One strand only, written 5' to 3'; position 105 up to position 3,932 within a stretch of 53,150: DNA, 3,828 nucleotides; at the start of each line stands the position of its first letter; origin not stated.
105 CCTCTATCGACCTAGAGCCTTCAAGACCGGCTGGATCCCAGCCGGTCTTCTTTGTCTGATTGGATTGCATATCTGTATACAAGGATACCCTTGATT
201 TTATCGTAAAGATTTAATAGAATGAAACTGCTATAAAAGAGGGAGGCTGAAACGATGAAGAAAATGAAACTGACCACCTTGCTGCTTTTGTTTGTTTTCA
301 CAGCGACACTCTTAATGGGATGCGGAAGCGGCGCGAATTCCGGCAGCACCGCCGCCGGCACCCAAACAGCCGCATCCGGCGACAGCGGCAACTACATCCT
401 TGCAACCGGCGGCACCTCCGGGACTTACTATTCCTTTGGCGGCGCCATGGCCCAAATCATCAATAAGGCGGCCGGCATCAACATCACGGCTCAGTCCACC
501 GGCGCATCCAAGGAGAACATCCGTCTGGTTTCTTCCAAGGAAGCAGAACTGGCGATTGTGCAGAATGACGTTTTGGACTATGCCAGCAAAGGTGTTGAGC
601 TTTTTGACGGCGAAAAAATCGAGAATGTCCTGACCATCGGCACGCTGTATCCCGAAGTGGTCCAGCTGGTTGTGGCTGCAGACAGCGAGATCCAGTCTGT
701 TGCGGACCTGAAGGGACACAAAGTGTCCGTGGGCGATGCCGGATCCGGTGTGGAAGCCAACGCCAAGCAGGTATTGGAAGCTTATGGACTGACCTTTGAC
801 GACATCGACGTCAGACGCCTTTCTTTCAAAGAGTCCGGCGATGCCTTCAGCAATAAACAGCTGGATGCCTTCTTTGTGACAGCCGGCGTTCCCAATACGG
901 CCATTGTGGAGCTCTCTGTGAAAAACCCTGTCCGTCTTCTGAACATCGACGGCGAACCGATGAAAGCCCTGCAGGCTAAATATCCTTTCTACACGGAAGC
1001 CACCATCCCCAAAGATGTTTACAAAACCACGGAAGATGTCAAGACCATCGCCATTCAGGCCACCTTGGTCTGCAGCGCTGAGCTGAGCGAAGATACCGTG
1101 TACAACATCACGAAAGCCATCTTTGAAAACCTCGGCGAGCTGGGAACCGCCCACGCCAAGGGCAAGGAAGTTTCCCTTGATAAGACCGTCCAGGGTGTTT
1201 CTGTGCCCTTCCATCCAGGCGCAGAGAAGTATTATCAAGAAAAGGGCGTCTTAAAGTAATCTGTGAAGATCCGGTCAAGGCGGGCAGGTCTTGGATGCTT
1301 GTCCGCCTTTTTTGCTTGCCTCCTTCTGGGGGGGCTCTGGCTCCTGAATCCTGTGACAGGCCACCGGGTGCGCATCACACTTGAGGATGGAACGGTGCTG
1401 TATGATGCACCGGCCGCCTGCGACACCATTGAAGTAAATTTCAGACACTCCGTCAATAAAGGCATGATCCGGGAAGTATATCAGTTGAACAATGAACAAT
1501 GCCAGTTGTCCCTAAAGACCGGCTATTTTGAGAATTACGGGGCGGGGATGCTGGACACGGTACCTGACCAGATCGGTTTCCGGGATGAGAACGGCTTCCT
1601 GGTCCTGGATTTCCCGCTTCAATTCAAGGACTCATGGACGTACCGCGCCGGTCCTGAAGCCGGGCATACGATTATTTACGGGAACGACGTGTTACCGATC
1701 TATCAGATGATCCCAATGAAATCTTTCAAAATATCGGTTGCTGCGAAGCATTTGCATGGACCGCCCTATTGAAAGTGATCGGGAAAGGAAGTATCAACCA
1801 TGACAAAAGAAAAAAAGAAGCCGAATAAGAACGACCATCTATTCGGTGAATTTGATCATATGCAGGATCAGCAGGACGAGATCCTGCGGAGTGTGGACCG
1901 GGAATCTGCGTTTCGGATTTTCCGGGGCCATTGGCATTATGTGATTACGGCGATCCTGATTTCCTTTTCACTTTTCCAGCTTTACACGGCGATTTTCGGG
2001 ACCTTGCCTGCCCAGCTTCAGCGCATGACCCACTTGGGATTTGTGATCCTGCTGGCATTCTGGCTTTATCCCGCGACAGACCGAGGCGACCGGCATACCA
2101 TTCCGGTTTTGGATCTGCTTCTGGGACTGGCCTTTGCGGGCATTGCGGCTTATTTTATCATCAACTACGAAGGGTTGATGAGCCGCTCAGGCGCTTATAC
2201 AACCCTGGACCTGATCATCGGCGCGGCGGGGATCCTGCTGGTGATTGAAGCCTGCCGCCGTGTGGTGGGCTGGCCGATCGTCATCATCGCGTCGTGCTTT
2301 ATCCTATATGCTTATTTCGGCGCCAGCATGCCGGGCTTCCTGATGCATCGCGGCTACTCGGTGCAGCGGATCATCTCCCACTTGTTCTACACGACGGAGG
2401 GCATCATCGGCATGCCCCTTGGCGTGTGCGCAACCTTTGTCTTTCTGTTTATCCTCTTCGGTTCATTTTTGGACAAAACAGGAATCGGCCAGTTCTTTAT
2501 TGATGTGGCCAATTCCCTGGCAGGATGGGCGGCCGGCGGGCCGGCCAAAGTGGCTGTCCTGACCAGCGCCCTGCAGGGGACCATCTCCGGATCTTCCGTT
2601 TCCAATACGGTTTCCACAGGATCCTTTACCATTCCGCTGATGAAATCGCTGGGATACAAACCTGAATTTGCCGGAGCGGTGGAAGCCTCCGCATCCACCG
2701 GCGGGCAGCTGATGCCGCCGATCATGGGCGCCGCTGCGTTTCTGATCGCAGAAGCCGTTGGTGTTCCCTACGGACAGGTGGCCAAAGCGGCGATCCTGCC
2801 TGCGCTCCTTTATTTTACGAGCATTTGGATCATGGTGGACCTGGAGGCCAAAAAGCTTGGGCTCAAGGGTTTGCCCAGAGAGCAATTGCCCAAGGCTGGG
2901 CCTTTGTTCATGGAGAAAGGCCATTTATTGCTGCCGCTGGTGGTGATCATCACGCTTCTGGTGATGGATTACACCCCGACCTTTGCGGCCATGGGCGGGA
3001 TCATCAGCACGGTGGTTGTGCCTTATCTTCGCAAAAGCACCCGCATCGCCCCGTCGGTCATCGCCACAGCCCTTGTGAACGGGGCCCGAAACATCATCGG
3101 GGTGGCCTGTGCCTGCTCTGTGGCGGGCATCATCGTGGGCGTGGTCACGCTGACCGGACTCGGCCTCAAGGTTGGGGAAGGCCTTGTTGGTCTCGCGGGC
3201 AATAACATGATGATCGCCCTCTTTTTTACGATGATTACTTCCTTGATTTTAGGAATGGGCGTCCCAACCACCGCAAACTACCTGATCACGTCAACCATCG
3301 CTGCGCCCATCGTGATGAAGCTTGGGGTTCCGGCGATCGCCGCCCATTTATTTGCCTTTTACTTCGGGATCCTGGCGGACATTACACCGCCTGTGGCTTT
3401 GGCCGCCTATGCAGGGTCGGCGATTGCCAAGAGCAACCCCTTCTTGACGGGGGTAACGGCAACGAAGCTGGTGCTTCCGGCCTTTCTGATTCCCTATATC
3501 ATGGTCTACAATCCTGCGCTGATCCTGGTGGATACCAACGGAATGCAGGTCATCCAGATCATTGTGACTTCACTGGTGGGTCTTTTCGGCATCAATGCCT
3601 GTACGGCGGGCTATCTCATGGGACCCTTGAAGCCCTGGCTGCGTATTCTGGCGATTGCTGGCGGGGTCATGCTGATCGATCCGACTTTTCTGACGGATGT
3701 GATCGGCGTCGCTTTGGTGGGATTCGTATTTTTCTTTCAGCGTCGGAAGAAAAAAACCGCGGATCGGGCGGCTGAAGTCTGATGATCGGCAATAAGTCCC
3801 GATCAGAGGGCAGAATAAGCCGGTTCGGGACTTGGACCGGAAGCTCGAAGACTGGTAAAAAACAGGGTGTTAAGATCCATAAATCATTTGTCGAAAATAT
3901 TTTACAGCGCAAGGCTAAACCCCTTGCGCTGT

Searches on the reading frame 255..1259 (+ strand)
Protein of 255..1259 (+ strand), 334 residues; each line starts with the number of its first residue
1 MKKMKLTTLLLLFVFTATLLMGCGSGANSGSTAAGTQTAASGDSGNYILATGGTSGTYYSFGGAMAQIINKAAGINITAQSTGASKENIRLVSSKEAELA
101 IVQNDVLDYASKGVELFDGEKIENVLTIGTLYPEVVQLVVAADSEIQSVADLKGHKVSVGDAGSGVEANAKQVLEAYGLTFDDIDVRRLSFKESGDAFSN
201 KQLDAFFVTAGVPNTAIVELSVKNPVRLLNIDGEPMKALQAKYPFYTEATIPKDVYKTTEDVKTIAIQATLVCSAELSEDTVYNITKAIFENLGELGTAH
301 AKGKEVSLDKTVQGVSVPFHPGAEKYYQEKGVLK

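Call 31: search_protein_families(library=pfam, proteins=[window:255-1259:+], max_evalue=0.000001)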
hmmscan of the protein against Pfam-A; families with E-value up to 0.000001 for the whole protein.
window:255-1259:+ (334 aa): 2 families
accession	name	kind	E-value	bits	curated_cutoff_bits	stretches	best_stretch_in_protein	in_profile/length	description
PF16868.10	NMT1_3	-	2.1e-95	320.1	27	1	49-331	1-289/289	NMT1-like family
PF09084.16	NMT1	-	4.7e-11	43.4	20.5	1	71-221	17-157/216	NMT1/THI5 like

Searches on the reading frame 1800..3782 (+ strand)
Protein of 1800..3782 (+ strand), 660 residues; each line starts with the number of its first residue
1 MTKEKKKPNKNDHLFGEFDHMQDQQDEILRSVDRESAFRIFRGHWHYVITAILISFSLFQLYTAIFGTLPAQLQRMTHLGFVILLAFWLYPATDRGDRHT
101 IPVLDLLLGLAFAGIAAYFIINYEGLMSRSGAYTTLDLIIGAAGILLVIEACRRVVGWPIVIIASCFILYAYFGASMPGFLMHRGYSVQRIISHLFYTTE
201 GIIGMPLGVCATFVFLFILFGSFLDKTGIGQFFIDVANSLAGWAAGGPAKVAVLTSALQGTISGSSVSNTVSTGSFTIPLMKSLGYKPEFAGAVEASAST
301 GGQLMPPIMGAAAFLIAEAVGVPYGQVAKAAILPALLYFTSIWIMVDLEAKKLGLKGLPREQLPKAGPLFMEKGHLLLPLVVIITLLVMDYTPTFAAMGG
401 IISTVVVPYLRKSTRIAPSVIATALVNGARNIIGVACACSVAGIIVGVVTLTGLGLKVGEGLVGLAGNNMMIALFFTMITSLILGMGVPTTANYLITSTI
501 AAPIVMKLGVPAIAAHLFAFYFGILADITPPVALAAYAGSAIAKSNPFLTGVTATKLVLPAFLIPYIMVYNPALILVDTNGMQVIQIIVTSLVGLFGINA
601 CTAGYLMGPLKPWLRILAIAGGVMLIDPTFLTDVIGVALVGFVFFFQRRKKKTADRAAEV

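Call 31: search_protein_families(library=pfam, proteins=[window:1800-3782:+], max_evalue=0.000001)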
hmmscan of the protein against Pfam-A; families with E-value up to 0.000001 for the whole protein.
window:1800-3782:+ (660 aa): 1 family
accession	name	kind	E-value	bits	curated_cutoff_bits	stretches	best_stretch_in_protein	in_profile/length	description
PF06808.19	DctM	-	4.9e-95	319.2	23.8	1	144-578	2-408/413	Tripartite ATP-independent periplasmic transporter, DctM component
